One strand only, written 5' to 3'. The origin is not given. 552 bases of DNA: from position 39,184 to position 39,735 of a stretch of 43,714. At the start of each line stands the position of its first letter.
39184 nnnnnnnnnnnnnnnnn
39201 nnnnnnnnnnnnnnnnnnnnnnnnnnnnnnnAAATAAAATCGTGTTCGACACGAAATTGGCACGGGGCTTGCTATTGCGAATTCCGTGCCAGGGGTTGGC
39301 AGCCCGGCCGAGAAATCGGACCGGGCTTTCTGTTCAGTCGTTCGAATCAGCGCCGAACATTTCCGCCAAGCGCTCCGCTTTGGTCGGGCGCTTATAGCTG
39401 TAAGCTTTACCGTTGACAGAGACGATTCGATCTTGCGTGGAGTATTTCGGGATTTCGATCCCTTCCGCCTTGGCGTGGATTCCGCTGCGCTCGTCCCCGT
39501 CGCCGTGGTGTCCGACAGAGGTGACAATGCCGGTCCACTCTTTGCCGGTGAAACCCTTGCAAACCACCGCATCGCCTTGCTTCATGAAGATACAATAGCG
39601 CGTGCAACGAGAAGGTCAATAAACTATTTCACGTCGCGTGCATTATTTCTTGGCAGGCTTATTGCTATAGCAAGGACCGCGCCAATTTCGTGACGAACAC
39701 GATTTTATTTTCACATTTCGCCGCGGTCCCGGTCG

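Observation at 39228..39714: Self-contained promoter-gene-terminator cassette bounded by 34-bp near-perfect inverted repeats that start at both neighbours' stop codons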

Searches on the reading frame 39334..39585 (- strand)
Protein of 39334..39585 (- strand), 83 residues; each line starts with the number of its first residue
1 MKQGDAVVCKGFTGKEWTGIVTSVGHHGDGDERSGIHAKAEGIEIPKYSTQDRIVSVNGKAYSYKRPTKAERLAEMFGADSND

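Call 10: search_protein_families(library=pfam, proteins=[window:39334-39585:-], max_evalue=0.1)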
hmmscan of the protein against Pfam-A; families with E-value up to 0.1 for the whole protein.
window:39334-39585:- (83 aa): 1 family
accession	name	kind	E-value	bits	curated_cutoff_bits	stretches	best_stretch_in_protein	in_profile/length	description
PF01216.23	Calsequestrin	-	0.0045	16.5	27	1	30-63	16-48/386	Calsequestrin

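Call 14: find_homologous_proteins(query=window:39334-39585:-, max_evalue=0.01)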
Query window:39334-39585:- (83 aa): 1 proteins with E <= 0.01 among 1 candidates.
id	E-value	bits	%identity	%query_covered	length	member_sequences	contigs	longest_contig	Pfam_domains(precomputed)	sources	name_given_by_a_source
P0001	2.8e-49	182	100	100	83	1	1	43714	-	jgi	jgi:hypothetical protein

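Call 15: search_protein_families(library=phrogs, proteins=[window:39334-39585:-], max_evalue=0.01)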
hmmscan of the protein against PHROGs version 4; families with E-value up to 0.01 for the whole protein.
window:39334-39585:- (83 aa): 0 families

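Call 17: find_encoding_contigs(protein=window:39334-39585:-, flank=10000)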
Protein window:39334-39585:- (83 aa): 1 contig read that carries it; 1 place shown.
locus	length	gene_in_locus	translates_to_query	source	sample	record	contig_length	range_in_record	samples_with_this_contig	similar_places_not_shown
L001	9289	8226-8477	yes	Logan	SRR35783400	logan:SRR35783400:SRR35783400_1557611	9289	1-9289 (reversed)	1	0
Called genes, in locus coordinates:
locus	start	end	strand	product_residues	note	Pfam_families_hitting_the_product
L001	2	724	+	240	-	?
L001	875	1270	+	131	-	-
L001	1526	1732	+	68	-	-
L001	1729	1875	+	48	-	-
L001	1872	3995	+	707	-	PF00476:DNA_pol_A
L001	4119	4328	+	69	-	-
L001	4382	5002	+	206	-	PF04542:Sigma70_r2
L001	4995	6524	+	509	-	PF17289:Terminase_6C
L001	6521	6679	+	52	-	-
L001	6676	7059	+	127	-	PF18909:dGTP_diPhyd_N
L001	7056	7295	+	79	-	-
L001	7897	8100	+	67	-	-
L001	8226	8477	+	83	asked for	-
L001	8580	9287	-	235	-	?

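Call 38: predict_structure(protein=window:39334-39585:-)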
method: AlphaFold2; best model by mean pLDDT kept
length: 83 residues; sequences in the alignment: 1
mean_pLDDT: 55.7   pTM: 0.39
mean pLDDT of the five models: 55.7, 50.6, 48.5, 43.3, 42.8
residues with pLDDT >= 90: 0; 70-90: 8; 50-70: 51; < 50: 24
segments of 3 or more residues with pLDDT < 50: 27-32, 44-52, 78-83
pLDDT, mean of each block of 10 residues (from residue 1): 70 68 54 53 45 54 52 53 47
secondary structure, 60 per line:
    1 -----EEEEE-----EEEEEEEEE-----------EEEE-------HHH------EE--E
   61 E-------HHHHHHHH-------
elements in order: E6-10 E16-24 E36-39 H69-76

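Call 39: search_protein_representatives(protein=window:39334-39585:-)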
Query: 83 residues. Proteins with E-value up to 0.001 (for the whole library): 8; up to 1e-10: 1; up to 1e-30: 1. The best 8 are listed.
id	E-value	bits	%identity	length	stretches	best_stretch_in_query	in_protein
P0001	9.1e-50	182.1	100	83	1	1-83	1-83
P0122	4.1e-09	52.5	28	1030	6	24-67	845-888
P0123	3.5e-07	46.4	41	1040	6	11-81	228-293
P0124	3.6e-07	46.4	33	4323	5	16-63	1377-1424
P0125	2.3e-06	43.8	35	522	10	7-30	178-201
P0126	1.6e-05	41.1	42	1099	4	55-81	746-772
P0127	2.1e-04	37.5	42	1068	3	53-81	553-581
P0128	3.8e-04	36.7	37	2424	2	51-81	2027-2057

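Call 40: search_protein_families(library=pfam, proteins=[P0122, P0123, P0125, P0126, P0127], max_evalue=0.001)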
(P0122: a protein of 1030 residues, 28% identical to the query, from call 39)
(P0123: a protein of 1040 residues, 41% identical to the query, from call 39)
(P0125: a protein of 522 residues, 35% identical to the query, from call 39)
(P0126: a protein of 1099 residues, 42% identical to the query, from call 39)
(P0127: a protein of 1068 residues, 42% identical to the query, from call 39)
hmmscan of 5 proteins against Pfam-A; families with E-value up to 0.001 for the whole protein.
P0122 (1030 aa): 14 families
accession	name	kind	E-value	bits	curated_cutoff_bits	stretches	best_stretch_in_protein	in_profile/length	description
PF12796.13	Ank_2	-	2.9e-156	509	27.3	14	52-143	1-87/90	Ankyrin repeats (3 copies)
PF00023.36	Ank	-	1.6e-136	436.6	21.1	8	850-881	1-31/33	Ankyrin repeat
PF13637.12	Ank_4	-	3.5e-115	373.7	22.7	13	288-333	3-48/50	Ankyrin repeats (many copies)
PF13606.12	Ank_3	-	7.4e-112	350.3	22.3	1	115-142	2-28/30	Ankyrin repeat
PF13857.12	Ank_5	-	1.4e-87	287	27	8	569-621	1-53/56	Ankyrin repeats (many copies)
PF24521.3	Ank_KRIT1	-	3.6e-35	121.3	80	0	582-688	18-122/149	KRIT1 ankyrin-repeats domain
PF23745.1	ANK_LRRK2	-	4.6e-14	52.8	27.5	0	113-211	29-122/130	LRRK2 ANK repeat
PF03158.18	DUF249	-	5.5e-12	46.2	27.4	0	96-143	57-102/192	Multigene family 530 protein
PF08454.17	RIH_assoc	-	3.5e-09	36.9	28.5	0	586-611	13-38/99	RyR and IP3R Homology associated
PF16378.10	DUF4988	-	2.6e-08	34.3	30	0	666-721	92-145/183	Domain of unknown function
PF11929.14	DUF3447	-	3e-07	30.7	26.9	0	116-175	7-57/76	Domain of unknown function (DUF3447)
PF13052.11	DUF3913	-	1.8e-06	28.6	25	0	383-404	19-40/57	Protein of unknown function (DUF3913)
PF13669.12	Glyoxalase_4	-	1.9e-06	28.5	27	0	772-807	54-89/109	Glyoxalase/Bleomycin resistance protein/Dioxygenase superfamily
PF06296.18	RelE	-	0.00092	19.9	27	0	608-659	48-99/120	RelE toxin of RelE / RelB toxin-antitoxin system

P0123 (1040 aa): 3 families
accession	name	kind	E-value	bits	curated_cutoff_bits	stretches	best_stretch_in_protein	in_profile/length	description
PF00173.33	Cyt-b5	-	5.2e-10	39.6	23.7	0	811-836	25-50/74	Cytochrome b5-like Heme/Steroid binding domain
PF18962.6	Por_Secre_tail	-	1.1e-08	35.7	27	1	965-1034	1-72/75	Secretion system C-terminal sorting domain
PF14891.12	Peptidase_M91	-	0.0003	21.6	25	0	438-492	25-84/176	Effector protein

P0125 (522 aa): 7 families
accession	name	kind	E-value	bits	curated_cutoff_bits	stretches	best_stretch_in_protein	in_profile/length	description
PF24196.1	DUF7421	-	1.2e-15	57.8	27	0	56-79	23-46/61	Family of unknown function (DUF7421)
PF07473.16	Toxin_11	-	1.3e-12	47.9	25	0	491-508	5-22/28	Spasmodic peptide gm9a; conotoxin from Conus species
PF20305.4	pYEATS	-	7.7e-12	45.4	26.9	0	64-89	34-59/73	prokaryotic YEATS domain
PF06766.16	Hydrophobin_2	-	6.2e-11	42.5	24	0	9-41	26-58/65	Fungal hydrophobin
PF12358.13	DUF3644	-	2.1e-08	34.4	27.6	0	57-79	15-37/183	Domain of unknown function (DUF3644)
PF21176.3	RecR_HhH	-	3.1e-07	30.6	27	0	10-21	12-23/45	RecR, helix-hairpin-helix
PF00008.33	EGF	-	5.2e-05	23.9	21.5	0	492-512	12-31/32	EGF-like domain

P0126 (1099 aa): 1 family
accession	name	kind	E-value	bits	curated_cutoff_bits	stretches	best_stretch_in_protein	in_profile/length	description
PF13585.12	CHU_C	-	4.9e-18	65.5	27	1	1010-1088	2-79/86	CHU_C Type IX secretion signal domain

P0127 (1068 aa): 1 family
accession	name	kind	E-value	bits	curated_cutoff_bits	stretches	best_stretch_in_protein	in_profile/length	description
PF13585.12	CHU_C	-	1.3e-13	51.3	27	1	979-1049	3-72/86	CHU_C Type IX secretion signal domain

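Call 67: fold_search(model_id=the predicted structure, library=pdb)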
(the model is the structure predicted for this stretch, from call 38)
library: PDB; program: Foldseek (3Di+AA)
matches with E <= 10: 731; with E <= 0.001: 0
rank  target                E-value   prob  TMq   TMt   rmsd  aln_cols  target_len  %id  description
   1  5d6y_A                6.1e-01  0.69  0.30  0.23   1.4        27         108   18  Crystal structure of double tudor domain of human lysine demethylase KDM4A complexed with histone H3K23me3 (released 2016-02-10)
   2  7p2q_A                7.3e-01  0.66  0.39  0.24   3.4        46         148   22  Human Signal Peptidase Complex Paralog C (SPC-C) (released 2021-10-06)
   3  6l1c                  7.8e-01  0.85  0.41  0.49   1.6        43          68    9  Crystal Structure Of of PHF20L1 Tudor1 Y24L mutant (released 2020-09-23)
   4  6wau_D                8.3e-01  0.82  0.38  0.56   2.9        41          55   17  Complex structure of PHF19 (released 2020-08-26)
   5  6wau_A                8.3e-01  0.82  0.38  0.55   2.9        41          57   17  Complex structure of PHF19 (released 2020-08-26)
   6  5zcj_C                8.3e-01  0.25  0.34  0.24  12.5        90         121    9  Crystal structure of complex (released 2018-06-27)
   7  4lby                  9.4e-01  0.54  0.28  0.06   1.9        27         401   33  Identifying ligand binding hot spots in proteins using brominated fragments (released 2013-09-11)
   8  6nir_B                9.4e-01  0.10  0.28  0.18   8.9        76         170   16  Crystal structure of a GII.4 norovirus HOV protease (released 2019-01-23)
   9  5xu0_A                1.0e+00  0.18  0.26  0.10  10.1        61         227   16  Structure of the membrane fusion protein Spr0693 from Streptococcus pneumoniae R6 (released 2018-01-24)
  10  6tfl_A                1.1e+00  0.38  0.31  0.40   2.8        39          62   20  Lsm protein (SmAP) from Halobacterium salinarum (released 2020-11-25)
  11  6wat_FC               1.1e+00  0.66  0.29  0.41   0.7        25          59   20  complex structure of PHF1 (released 2020-08-26)
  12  4lbv                  1.1e+00  0.44  0.28  0.06   1.9        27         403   33  Identifying ligand binding hot spots in proteins using brominated fragments (released 2013-09-11)
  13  4dt4                  1.2e+00  0.63  0.35  0.19   1.7        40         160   12  Crystal structure of the PPIase-chaperone SlpA with the chaperone binding site occupied by the linker of the purificatio (released 2012-07-04)
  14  5var                  1.2e+00  0.44  0.26  0.20   1.5        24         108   21  Crystal structure of KDM4A tandem TUDOR domain in complex with a tri-methyl lysine competitive inhibitor (released 2018-03-28)
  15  4ic5_A                1.2e+00  0.25  0.30  0.14   4.4        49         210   16  Crystal structure of Deg5 (released 2013-05-01)
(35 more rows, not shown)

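Call 78: search_dna_similar(query=window:39334-39585:-, collection=phages, mode=protein, max_evalue=1)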
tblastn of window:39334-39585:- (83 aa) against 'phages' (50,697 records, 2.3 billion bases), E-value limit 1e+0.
Records with a match: 4; places in all: 4; records where one place covers at least 80% of the query: 0.
Best place of each record, by identity: <60% 4.
By first word of the organism name: Vibrio 4.
By host as written in the record: Vibrio mediterranei 4.
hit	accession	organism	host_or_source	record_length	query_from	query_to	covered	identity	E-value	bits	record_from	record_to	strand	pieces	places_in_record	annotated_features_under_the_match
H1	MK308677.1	Vibrio phage vB_VmeM-Yong MS32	Vibrio mediterranei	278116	2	64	76%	28.4%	2e-1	35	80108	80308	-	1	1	hypothetical protein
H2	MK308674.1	Vibrio phage vB_VmeM-Yong XC31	Vibrio mediterranei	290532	2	64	76%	28.4%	2e-1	35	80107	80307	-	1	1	hypothetical protein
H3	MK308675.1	Vibrio phage vB_VmeM-Yong XC32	Vibrio mediterranei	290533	2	64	76%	28.4%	2e-1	35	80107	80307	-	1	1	hypothetical protein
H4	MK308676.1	Vibrio phage vB_VmeM-Yong MS31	Vibrio mediterranei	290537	2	64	76%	28.4%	2e-1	35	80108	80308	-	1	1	hypothetical protein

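Call 81: list_cluster_members(proteins=[P0001, P0003])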
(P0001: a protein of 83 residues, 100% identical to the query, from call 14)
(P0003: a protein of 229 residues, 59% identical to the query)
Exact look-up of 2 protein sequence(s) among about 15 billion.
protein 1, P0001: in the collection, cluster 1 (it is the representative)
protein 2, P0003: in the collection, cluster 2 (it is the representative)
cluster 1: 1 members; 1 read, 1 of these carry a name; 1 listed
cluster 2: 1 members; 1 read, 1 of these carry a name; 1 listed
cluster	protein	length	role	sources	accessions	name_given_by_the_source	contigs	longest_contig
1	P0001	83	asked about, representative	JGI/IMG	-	hypothetical protein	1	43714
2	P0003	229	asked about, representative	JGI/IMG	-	SPP1 gp7 family putative phage head morphogenesis protein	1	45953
